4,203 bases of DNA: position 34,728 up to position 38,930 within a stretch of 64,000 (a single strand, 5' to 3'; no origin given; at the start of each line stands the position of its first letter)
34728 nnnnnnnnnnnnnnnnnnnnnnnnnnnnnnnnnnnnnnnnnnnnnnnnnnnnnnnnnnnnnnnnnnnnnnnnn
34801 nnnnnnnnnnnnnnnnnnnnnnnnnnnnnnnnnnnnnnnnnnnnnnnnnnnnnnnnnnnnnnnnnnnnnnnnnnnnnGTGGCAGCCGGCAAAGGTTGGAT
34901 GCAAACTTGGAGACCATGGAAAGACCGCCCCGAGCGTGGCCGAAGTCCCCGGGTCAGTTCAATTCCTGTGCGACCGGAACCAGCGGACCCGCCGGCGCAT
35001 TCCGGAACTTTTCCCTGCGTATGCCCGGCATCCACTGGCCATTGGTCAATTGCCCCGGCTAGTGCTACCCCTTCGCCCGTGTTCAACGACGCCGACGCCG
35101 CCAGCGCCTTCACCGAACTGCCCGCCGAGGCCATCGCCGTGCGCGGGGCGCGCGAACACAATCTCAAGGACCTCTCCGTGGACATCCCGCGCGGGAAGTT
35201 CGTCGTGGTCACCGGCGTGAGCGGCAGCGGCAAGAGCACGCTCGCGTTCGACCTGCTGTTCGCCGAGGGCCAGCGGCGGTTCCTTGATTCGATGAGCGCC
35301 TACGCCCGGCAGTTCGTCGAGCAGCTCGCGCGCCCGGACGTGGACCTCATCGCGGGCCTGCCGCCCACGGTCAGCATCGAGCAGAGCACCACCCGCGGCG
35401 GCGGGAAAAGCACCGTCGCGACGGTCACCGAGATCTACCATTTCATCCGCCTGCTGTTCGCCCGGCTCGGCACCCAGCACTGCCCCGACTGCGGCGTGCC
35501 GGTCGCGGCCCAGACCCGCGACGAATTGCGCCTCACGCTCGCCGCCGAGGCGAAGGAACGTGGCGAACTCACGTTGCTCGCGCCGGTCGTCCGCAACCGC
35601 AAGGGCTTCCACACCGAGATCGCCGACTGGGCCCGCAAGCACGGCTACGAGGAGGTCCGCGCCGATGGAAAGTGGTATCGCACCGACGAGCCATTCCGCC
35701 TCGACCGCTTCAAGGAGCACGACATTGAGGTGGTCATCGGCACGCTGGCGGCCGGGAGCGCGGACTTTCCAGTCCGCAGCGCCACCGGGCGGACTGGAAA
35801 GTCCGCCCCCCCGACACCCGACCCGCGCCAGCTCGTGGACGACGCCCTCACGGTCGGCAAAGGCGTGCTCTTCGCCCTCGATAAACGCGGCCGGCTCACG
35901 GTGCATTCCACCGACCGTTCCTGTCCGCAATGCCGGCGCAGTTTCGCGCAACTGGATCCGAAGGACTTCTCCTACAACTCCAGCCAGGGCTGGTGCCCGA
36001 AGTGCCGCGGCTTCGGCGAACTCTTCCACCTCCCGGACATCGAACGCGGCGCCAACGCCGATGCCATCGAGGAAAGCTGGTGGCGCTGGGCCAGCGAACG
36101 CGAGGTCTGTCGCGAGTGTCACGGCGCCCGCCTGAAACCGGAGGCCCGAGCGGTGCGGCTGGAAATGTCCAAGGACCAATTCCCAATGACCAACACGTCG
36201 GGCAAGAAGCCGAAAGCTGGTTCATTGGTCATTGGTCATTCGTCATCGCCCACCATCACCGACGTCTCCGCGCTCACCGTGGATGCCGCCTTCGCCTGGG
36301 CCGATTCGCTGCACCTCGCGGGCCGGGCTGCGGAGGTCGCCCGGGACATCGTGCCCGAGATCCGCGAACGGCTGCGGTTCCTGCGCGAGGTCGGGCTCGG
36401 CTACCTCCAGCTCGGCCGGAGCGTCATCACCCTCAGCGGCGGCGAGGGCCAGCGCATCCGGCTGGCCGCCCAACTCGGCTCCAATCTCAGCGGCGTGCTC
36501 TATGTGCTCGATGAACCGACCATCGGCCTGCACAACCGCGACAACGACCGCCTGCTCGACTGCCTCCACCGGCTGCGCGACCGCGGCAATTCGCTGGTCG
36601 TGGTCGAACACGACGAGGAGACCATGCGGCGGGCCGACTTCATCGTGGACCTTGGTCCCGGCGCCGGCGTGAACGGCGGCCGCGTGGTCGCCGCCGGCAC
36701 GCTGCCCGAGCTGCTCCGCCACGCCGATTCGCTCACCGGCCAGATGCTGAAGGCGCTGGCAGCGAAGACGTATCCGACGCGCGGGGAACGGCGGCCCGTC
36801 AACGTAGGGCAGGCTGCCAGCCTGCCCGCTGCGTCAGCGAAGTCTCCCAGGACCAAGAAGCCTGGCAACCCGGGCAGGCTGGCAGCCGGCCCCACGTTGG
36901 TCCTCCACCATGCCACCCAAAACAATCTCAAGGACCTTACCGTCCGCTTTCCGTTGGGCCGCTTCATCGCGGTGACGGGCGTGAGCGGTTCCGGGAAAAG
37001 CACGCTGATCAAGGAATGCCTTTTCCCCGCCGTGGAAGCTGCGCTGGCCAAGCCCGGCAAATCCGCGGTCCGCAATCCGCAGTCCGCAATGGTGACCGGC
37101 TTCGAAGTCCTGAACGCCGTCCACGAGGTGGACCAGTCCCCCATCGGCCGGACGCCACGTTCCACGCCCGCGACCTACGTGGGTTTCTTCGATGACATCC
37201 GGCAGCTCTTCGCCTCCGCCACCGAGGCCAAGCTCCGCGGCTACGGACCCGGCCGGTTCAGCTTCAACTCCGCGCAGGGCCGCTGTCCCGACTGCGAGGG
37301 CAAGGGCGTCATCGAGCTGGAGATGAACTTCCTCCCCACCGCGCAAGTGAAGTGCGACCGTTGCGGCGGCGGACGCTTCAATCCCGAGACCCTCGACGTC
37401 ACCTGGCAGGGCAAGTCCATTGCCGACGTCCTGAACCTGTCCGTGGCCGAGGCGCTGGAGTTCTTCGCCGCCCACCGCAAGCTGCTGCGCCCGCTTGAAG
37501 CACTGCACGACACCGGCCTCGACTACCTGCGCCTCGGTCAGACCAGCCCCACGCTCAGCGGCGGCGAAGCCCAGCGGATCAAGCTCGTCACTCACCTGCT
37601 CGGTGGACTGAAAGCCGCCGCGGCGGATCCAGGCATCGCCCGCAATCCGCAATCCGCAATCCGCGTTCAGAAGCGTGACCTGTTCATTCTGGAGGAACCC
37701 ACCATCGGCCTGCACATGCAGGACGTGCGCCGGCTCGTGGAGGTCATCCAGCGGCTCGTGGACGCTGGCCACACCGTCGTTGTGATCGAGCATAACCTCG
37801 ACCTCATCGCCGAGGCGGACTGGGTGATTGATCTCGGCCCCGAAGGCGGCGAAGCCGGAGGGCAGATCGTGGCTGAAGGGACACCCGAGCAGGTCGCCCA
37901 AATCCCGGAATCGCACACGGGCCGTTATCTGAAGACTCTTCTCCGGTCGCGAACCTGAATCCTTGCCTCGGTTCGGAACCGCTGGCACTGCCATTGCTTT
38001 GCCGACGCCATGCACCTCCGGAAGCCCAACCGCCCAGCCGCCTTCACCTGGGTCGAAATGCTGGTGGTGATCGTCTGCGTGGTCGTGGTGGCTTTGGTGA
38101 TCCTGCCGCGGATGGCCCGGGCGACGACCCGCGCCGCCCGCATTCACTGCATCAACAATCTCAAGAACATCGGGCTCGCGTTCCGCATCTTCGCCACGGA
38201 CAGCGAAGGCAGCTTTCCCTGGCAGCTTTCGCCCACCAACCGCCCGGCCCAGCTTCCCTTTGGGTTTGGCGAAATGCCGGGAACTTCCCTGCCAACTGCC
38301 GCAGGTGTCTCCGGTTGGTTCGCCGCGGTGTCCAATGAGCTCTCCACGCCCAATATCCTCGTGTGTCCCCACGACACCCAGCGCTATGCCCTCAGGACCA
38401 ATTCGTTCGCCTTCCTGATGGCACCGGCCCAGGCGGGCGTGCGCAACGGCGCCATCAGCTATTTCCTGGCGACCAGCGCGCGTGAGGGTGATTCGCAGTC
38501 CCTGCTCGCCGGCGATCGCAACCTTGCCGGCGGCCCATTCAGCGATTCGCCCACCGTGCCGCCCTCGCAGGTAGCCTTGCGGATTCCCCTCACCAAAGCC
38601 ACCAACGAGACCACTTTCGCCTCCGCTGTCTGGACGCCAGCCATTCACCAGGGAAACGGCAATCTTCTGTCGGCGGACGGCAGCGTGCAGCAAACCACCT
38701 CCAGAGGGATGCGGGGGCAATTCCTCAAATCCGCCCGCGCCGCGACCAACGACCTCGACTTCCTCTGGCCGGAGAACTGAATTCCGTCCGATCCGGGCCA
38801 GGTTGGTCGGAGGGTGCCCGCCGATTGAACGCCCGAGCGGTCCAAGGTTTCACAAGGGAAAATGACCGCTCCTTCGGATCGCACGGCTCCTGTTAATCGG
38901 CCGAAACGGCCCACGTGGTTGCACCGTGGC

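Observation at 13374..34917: Two-component-linked operon of eight exported proteins built around a giant protein and phage-tail-fibre-like modules; no described system fits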

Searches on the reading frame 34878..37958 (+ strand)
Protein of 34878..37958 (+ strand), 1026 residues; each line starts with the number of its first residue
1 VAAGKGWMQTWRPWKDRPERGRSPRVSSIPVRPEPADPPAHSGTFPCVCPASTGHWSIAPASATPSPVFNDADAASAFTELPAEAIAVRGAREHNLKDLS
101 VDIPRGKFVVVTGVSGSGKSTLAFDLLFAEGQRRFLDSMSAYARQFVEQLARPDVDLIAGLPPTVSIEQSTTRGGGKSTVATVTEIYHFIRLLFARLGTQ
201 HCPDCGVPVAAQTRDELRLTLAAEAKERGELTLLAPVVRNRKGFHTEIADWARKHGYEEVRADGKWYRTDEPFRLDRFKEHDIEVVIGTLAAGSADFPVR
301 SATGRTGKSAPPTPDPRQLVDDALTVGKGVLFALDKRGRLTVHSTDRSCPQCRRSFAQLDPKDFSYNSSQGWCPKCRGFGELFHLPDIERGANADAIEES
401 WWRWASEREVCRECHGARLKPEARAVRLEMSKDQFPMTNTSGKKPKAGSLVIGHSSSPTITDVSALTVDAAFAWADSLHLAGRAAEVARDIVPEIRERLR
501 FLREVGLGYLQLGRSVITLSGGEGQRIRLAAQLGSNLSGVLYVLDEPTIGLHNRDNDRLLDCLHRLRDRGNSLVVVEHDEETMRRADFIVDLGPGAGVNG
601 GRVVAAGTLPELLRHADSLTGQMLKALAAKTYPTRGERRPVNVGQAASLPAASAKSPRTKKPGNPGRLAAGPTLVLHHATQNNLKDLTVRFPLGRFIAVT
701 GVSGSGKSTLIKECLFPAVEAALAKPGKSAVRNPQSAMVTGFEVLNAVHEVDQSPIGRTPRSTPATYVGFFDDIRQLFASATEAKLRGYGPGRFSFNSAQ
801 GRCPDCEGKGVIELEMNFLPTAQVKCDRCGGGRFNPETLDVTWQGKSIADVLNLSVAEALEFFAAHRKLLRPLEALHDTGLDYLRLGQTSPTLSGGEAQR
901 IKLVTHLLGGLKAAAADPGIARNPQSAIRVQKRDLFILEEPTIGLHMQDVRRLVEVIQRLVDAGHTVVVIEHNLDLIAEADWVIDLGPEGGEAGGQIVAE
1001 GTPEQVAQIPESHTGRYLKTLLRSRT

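Call 5: search_protein_families(library=pfam, proteins=[window:34878-37958:+], max_evalue=0.01)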
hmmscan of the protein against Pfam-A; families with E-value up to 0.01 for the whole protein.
window:34878-37958:+ (1026 aa): 25 families
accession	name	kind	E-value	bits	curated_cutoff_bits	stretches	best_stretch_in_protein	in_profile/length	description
PF17760.6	UvrA_inter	-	5.2e-18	65.4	23.3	1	220-292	9-80/109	UvrA interaction domain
PF00005.33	ABC_tran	-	1.5e-17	65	25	2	96-123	1-28/137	ABC transporter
PF13191.12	AAA_16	-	3.6e-10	41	32.6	2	101-169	19-93/167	AAA ATPase domain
PF20703.3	nSTAND1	-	2e-08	34.7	27.1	1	685-729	24-68/379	Novel STAND NTPase 1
PF13555.12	AAA_29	-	7.2e-08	32.5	27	0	689-711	17-39/61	P-loop containing region of AAA domain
PF01443.25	Viral_helicase1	-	9.9e-07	29.2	21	1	697-744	1-52/228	Viral superfamily 1 RNA helicase core domain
PF13304.12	AAA_21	-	1.2e-06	29.2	27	0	927-968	259-294/304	AAA domain, putative AbiEii toxin, Type IV TA system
PF03193.22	RsgA_GTPase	-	2.5e-06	27.9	30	0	78-126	79-126/174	RsgA GTPase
PF02463.25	SMC_N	-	3e-06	27.2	40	0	427-590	135-209/220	RecF/RecN/SMC N terminal domain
PF13401.12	AAA_22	-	6.4e-06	26.9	27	0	695-715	6-26/130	AAA domain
PF00684.25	DnaJ_CXXCXGXG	-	1.3e-05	25.8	32.7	1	800-831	15-49/65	DnaJ central domain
PF06745.19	ATPase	-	3.7e-05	23.6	26.6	0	103-128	16-41/231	KaiC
PF13481.12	AAA_25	-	6e-05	23.2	27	1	102-128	29-55/195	AAA domain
PF13671.12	AAA_33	-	0.00013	22.7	27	0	109-129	2-22/143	AAA domain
PF20720.3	nSTAND3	-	0.00034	20.8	27.2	0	107-128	18-39/155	Novel STAND NTPase 3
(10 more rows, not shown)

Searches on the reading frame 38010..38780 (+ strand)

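Call 29: search_protein_families(library=pfam, proteins=[window:38010-38780:+], max_evalue=0.001)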
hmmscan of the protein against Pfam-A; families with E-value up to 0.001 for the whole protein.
window:38010-38780:+ (256 aa): 1 family
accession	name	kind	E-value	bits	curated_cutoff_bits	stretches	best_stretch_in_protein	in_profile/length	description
PF07596.16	SBP_bac_10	-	0.00036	21.1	23.3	0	40-72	7-36/268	Protein of unknown function (DUF1559)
